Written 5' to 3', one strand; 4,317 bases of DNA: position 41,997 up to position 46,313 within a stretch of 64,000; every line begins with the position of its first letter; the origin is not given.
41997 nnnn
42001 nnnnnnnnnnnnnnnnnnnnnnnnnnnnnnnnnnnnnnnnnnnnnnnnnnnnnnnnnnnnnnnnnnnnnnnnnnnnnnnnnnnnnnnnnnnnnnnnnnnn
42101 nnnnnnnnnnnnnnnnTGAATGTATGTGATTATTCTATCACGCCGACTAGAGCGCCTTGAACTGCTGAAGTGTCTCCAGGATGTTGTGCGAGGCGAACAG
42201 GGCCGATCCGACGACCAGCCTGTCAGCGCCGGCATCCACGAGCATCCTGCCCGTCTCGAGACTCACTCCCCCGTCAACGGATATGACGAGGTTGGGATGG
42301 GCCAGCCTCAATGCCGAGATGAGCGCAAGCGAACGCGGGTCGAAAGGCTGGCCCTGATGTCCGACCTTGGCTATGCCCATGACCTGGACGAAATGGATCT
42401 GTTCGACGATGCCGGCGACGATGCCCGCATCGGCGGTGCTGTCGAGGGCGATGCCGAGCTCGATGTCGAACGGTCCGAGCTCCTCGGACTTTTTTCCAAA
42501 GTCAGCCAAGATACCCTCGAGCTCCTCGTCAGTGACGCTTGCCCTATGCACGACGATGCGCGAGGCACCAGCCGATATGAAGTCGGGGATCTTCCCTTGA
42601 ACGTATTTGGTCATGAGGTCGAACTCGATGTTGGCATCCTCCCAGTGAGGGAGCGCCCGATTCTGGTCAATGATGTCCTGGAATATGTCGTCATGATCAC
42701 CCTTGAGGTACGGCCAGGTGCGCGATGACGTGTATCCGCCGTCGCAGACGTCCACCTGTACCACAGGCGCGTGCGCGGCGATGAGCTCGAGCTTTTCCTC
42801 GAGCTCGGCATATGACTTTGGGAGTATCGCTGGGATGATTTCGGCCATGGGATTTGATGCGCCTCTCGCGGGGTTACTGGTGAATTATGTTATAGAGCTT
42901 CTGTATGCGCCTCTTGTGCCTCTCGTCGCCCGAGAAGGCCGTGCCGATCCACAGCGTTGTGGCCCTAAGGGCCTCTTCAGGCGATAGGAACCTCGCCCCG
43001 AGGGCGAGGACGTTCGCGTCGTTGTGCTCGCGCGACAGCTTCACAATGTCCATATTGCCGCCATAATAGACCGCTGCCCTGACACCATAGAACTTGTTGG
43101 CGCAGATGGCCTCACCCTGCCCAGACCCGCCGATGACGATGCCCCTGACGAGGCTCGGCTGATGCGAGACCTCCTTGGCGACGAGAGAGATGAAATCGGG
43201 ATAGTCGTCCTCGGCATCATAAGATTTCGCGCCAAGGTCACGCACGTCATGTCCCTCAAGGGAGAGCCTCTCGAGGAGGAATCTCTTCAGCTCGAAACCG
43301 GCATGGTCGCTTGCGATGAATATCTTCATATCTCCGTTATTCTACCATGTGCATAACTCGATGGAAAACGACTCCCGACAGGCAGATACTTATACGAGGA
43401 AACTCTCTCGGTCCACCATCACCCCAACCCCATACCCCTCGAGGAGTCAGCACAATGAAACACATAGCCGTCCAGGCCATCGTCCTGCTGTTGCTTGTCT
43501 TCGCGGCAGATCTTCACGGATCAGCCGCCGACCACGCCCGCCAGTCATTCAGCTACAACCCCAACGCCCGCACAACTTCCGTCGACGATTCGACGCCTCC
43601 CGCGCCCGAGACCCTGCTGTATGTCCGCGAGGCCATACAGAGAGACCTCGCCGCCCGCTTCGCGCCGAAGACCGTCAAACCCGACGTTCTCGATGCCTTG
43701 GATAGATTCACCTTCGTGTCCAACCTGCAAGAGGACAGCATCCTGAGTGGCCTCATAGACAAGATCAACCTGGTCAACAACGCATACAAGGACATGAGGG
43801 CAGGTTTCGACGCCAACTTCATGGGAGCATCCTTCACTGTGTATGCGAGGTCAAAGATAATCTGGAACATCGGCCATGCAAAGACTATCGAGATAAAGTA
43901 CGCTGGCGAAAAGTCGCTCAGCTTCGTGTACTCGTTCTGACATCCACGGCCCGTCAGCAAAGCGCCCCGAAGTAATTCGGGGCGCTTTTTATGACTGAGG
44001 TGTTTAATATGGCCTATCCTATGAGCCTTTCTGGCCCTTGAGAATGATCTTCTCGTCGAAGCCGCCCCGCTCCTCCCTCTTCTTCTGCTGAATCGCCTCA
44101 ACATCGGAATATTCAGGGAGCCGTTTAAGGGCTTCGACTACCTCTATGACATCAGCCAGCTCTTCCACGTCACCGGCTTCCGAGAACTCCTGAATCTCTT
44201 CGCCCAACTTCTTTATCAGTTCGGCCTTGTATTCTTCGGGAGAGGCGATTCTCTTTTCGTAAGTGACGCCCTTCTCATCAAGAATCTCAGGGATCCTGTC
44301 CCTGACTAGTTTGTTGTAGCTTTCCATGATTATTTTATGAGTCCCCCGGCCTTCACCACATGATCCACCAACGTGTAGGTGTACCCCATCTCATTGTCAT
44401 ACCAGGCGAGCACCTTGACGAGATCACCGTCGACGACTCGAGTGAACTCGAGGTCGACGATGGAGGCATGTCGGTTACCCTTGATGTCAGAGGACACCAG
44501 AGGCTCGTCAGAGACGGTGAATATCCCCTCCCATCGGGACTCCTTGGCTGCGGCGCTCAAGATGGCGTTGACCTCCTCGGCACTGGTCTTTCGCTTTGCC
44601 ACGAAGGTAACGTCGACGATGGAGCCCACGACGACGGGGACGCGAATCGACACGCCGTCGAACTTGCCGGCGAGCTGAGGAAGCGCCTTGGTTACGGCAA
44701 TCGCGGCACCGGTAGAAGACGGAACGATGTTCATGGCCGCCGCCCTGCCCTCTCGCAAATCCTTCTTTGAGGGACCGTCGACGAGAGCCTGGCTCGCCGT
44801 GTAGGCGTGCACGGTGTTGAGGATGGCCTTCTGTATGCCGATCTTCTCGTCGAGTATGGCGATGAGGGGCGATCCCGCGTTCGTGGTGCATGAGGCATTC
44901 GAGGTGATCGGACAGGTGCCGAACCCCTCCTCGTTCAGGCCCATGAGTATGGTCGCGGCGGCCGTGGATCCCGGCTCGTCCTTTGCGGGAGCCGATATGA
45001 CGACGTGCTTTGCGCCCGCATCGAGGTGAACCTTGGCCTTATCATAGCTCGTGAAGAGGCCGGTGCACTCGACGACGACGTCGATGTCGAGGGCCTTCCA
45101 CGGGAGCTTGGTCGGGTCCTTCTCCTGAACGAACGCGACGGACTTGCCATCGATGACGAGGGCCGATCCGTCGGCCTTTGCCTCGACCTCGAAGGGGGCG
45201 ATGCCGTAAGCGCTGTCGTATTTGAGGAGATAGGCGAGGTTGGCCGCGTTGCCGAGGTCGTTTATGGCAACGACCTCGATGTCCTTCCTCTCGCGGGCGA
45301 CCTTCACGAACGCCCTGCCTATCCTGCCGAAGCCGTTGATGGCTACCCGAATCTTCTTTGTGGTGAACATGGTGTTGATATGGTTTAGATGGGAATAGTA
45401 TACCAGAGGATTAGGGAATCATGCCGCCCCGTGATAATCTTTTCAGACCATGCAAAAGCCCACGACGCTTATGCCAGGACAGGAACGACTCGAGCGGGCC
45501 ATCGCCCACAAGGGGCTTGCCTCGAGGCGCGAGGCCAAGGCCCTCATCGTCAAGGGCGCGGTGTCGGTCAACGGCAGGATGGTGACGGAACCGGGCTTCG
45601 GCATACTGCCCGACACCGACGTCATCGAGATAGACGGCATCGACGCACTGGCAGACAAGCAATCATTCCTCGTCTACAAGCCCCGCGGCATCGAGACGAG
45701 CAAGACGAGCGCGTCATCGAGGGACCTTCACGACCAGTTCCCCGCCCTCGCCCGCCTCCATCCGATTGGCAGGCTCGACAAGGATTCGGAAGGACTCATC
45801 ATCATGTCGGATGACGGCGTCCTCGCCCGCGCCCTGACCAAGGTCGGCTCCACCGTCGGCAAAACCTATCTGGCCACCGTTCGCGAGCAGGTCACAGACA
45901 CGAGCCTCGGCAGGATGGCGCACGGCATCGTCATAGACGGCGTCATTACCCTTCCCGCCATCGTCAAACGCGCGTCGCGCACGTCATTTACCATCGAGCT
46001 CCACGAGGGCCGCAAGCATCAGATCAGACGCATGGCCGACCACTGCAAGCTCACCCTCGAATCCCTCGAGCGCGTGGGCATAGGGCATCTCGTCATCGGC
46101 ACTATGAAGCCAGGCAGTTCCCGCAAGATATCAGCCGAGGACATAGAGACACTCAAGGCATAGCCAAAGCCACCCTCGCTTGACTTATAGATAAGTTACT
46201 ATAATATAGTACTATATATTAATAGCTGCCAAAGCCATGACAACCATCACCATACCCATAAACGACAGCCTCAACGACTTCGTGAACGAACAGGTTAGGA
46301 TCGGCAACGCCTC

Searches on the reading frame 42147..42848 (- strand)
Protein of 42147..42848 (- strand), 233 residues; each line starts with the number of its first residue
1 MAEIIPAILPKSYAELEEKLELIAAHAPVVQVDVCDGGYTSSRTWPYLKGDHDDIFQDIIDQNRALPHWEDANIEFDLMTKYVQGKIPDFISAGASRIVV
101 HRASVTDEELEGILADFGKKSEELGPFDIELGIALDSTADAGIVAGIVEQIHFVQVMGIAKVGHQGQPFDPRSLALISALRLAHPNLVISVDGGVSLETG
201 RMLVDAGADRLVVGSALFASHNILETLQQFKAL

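Call 12: search_protein_families(library=pfam, proteins=[window:42147-42848:-], max_evalue=0.001)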
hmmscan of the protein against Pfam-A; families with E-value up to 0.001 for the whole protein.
window:42147-42848:- (233 aa): 1 family
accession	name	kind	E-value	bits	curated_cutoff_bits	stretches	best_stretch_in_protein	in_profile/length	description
PF00834.25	Ribul_P_3_epim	-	2.5e-20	73.2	21.1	1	4-218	2-198/198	Ribulose-phosphate 3 epimerase family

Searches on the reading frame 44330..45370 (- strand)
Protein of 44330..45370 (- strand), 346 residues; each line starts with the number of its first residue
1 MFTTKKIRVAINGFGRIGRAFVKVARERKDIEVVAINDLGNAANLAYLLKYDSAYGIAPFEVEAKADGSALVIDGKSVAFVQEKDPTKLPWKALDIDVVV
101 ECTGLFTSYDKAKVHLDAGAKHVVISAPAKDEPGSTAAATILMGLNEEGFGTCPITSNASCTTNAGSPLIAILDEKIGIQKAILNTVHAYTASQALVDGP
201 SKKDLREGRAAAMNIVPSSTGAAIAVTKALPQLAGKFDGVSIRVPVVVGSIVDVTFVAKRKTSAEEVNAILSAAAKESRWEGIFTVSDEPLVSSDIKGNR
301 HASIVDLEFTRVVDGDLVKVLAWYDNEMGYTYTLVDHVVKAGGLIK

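Call 13: search_protein_families(library=pfam, proteins=[window:44330-45370:-], max_evalue=0.001)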
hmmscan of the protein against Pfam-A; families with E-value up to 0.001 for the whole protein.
window:44330-45370:- (346 aa): 2 families
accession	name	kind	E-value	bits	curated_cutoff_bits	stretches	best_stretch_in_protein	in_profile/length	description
PF02800.25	Gp_dh_C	-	1.1e-54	184.8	24.4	1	168-324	3-158/158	Glyceraldehyde 3-phosphate dehydrogenase, C-terminal domain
PF00044.30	Gp_dh_N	-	5.2e-37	126.6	31.7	1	7-108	1-100/101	Glyceraldehyde 3-phosphate dehydrogenase, NAD binding domain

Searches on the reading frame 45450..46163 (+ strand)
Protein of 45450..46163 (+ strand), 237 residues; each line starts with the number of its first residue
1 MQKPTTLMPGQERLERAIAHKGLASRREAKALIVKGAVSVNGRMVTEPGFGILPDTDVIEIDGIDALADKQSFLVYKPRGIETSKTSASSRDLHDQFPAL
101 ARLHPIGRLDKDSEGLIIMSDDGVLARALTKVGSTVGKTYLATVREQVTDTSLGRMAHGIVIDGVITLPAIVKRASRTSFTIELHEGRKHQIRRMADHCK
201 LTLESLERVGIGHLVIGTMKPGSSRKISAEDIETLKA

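Call 13: search_protein_families(library=pfam, proteins=[window:45450-46163:+], max_evalue=0.001)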
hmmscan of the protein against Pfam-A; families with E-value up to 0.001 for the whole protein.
window:45450-46163:+ (237 aa): 3 families
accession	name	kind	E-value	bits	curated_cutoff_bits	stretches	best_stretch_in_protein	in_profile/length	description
PF00849.27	PseudoU_synth_2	-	2.6e-19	70.4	26.8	1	73-197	3-151/152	RNA pseudouridylate synthase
PF01479.30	S4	-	1.8e-10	40.8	22.8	1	13-54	2-44/48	S4 domain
PF22421.1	SYY_C-terminal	-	0.00079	19.7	27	0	16-49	23-57/83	Tyrosine--tRNA ligase SYY-like C-terminal domain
